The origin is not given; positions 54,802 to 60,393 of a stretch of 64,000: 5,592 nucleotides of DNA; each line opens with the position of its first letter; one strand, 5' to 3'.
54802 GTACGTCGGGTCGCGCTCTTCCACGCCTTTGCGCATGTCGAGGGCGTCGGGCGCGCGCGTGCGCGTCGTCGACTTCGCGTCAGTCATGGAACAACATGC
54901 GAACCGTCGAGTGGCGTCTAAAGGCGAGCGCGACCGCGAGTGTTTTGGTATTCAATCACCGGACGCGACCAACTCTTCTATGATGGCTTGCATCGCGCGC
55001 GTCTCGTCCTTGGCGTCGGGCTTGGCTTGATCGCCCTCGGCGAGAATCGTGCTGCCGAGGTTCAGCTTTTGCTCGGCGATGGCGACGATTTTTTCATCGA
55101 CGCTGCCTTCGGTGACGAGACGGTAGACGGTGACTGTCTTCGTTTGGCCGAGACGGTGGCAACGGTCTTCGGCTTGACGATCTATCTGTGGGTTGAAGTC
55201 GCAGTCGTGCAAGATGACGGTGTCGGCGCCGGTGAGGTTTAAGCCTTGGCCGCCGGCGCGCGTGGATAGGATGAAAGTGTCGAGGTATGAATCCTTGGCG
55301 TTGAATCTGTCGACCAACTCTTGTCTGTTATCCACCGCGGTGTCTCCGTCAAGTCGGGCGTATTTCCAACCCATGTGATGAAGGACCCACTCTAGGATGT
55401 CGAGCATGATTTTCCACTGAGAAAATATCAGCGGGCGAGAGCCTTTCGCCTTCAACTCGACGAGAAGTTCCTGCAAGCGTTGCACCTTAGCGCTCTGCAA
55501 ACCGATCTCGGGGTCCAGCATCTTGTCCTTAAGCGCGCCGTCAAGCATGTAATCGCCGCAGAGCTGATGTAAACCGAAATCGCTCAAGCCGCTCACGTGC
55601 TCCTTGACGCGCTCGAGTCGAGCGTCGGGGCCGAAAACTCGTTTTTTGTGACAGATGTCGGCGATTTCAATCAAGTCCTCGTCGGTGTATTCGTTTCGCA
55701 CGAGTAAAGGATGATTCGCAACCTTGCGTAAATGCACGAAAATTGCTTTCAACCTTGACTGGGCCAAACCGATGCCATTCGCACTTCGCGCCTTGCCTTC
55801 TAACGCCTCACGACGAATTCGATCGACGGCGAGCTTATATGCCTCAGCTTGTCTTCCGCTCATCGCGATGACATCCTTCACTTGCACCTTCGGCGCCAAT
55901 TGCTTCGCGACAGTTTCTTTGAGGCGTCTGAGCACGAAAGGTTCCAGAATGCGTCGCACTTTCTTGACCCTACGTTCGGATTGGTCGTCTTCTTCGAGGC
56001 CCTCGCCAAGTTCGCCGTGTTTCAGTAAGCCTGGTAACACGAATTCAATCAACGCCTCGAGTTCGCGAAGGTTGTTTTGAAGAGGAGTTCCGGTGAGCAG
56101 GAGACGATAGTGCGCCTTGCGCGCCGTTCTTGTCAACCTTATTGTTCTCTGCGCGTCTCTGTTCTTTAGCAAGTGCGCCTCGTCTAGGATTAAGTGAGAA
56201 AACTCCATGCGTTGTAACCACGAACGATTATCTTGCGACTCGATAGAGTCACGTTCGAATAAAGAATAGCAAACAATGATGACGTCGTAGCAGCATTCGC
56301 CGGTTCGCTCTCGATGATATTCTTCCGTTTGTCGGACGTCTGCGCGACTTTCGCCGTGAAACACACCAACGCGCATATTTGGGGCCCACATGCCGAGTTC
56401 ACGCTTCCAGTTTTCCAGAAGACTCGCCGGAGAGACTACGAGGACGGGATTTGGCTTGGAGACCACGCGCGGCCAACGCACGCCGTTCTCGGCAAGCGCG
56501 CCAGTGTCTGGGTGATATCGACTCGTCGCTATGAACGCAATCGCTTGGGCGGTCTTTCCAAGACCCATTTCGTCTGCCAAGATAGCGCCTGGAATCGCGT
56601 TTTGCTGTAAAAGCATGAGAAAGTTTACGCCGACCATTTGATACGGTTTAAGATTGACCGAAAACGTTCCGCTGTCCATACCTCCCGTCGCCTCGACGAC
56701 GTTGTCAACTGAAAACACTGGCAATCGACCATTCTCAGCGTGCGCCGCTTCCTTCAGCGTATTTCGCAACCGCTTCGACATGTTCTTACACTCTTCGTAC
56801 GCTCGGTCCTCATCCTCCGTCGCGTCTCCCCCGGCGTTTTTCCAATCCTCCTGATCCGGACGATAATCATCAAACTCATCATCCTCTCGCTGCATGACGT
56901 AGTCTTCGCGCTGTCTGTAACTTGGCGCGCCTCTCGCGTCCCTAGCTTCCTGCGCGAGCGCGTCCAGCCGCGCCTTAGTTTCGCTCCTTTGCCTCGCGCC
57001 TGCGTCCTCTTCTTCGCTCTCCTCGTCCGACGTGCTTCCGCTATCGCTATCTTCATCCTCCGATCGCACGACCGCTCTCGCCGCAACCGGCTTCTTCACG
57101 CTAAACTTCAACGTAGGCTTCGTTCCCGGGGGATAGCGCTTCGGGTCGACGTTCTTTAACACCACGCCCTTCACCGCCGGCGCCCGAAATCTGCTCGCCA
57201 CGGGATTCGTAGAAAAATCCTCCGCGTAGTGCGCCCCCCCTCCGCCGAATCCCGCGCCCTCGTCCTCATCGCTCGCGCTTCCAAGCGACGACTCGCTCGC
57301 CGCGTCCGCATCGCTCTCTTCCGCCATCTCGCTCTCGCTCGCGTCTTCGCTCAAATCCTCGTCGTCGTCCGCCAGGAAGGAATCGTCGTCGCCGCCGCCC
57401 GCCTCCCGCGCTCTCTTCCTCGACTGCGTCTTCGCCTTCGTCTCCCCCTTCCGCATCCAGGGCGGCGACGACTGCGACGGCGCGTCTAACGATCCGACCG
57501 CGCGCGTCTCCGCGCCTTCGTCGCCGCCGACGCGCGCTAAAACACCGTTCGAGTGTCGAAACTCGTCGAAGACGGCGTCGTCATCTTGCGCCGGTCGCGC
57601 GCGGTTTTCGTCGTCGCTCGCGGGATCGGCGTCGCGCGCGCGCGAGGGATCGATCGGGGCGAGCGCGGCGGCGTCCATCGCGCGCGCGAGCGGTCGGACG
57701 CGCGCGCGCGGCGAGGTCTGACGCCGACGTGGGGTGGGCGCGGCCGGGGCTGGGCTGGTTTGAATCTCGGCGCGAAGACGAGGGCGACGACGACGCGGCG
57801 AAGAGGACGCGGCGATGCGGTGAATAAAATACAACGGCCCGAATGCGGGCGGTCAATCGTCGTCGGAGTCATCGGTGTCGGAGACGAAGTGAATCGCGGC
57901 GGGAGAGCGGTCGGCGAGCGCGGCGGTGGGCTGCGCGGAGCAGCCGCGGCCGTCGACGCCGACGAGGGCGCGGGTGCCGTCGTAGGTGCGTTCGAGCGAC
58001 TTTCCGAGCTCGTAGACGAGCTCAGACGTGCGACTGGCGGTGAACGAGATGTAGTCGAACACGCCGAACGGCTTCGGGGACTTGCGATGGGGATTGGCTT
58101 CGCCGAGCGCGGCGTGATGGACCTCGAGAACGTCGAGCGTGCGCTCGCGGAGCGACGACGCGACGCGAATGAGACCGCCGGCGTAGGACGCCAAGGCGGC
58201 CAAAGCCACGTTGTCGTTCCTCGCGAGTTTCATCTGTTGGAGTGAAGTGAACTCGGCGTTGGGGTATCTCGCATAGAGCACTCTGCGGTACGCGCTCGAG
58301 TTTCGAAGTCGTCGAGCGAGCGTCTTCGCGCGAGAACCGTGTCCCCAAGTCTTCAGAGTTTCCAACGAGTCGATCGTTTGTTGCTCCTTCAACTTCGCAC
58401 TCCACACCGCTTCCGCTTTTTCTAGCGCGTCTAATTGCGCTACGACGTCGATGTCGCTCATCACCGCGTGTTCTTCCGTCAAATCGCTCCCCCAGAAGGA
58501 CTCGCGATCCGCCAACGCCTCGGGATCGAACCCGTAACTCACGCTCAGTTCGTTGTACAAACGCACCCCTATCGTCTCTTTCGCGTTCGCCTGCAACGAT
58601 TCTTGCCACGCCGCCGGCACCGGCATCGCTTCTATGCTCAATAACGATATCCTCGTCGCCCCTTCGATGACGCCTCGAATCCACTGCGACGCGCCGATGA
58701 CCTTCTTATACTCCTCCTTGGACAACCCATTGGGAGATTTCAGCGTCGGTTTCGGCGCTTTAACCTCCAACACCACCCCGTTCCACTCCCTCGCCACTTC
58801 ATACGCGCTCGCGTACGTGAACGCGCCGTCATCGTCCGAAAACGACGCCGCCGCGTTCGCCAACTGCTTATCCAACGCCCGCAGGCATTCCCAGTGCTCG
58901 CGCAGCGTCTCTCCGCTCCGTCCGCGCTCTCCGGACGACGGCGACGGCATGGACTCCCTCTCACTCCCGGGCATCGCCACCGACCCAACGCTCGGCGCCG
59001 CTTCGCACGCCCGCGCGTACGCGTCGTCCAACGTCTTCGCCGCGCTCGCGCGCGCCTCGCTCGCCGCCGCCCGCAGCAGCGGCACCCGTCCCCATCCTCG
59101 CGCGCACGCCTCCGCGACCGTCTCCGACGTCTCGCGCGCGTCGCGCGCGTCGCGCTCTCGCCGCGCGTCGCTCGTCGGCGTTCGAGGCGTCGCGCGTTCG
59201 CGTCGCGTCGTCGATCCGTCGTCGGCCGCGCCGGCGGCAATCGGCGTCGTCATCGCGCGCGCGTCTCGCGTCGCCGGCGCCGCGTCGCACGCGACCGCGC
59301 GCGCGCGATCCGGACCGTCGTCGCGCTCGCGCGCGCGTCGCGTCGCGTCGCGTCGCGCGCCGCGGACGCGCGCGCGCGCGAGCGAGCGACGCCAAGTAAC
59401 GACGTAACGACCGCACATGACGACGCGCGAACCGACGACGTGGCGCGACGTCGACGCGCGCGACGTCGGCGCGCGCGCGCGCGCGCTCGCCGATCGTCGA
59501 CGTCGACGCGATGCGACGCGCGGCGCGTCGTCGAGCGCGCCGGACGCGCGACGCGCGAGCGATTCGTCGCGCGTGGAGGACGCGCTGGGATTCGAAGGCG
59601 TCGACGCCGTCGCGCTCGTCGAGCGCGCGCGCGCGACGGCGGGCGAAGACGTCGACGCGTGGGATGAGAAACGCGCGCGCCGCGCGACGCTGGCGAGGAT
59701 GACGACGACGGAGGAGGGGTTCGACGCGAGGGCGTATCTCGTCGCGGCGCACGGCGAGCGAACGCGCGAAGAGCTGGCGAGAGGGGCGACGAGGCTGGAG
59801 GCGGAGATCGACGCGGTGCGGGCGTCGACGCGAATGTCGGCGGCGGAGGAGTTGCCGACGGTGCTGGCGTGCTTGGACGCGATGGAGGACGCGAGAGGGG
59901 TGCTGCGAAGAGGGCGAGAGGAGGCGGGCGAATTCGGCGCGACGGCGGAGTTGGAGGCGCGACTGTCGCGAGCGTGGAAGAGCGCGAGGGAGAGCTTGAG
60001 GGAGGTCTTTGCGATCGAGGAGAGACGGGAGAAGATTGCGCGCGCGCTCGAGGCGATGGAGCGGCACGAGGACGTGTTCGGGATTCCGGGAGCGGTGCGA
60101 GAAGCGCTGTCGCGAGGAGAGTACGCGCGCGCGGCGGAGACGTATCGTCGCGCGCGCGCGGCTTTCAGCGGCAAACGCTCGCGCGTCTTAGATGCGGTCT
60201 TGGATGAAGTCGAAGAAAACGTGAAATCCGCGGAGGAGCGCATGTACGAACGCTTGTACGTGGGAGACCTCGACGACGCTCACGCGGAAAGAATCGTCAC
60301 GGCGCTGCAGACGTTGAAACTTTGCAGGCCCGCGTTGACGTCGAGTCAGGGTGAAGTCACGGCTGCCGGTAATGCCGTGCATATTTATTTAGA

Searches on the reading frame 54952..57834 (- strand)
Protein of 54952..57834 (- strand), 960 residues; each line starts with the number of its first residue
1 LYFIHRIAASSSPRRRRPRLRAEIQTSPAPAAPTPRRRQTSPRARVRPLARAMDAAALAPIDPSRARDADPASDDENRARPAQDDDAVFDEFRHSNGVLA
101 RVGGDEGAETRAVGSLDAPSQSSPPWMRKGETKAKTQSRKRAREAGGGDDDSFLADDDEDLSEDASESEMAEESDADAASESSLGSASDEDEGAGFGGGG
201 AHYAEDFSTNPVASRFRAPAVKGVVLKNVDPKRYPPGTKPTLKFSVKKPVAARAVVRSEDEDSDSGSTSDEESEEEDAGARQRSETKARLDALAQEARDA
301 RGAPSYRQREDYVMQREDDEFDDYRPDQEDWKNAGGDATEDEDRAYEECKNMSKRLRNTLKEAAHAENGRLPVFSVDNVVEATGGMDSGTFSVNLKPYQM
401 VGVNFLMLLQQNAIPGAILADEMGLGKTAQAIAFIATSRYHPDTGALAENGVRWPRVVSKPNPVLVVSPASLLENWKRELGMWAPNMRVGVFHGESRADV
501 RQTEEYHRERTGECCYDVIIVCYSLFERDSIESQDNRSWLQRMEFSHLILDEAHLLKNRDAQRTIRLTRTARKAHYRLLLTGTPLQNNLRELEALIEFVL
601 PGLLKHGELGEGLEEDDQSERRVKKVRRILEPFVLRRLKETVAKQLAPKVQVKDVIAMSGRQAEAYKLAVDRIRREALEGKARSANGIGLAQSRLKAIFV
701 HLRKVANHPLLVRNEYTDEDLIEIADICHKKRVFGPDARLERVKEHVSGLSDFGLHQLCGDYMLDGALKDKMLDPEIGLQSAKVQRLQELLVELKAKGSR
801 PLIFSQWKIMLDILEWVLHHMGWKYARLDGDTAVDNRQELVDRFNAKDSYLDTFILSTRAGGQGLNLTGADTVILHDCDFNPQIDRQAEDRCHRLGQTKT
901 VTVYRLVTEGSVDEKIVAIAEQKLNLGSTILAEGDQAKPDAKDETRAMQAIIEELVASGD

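Call 38: search_protein_families(library=pfam, proteins=[window:54952-57834:-], max_evalue=0.00001)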
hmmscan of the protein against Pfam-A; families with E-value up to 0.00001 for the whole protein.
window:54952-57834:- (960 aa): 3 families
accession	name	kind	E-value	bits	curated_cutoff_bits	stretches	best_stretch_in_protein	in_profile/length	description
PF00176.29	SNF2-rel_dom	-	1.8e-57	195.1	24.9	1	398-709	1-288/290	SNF2-related domain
PF00271.37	Helicase_C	-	7.5e-23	81.3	23.5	1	783-896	2-110/110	Helicase conserved C-terminal domain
PF04851.21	ResIII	-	2.9e-06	27.7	22.5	1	393-584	2-162/164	Type III restriction enzyme, res subunit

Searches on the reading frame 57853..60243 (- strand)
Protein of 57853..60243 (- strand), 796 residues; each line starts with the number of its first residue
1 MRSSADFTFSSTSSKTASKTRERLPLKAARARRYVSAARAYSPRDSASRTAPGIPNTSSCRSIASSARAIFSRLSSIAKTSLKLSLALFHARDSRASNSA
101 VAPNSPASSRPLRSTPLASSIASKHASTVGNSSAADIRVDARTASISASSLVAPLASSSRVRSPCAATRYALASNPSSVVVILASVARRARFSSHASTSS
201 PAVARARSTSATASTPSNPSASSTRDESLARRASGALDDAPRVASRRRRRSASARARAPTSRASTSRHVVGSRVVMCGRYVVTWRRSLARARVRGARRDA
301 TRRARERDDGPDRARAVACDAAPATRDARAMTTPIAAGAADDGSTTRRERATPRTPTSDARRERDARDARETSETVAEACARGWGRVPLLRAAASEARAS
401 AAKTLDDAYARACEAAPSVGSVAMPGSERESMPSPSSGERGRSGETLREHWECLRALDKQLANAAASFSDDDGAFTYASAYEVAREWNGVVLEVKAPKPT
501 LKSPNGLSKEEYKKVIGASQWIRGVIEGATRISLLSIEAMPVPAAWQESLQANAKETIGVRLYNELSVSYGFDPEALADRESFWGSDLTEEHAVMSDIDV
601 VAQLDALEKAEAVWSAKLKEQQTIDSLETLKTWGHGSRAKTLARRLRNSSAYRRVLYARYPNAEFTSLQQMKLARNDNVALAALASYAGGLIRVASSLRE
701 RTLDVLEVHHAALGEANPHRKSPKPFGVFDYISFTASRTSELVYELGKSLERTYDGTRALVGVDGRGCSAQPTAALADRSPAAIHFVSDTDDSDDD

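Call 37: search_protein_families(library=pfam, proteins=[window:57853-60243:-], max_evalue=0.00001)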
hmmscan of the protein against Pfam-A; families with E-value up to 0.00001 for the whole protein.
window:57853-60243:- (796 aa): 1 family
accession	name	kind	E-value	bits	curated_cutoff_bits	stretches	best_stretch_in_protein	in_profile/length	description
PF03759.18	PRONE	-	1.9e-15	57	27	1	453-710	108-357/361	PRONE (Plant-specific Rop nucleotide exchanger)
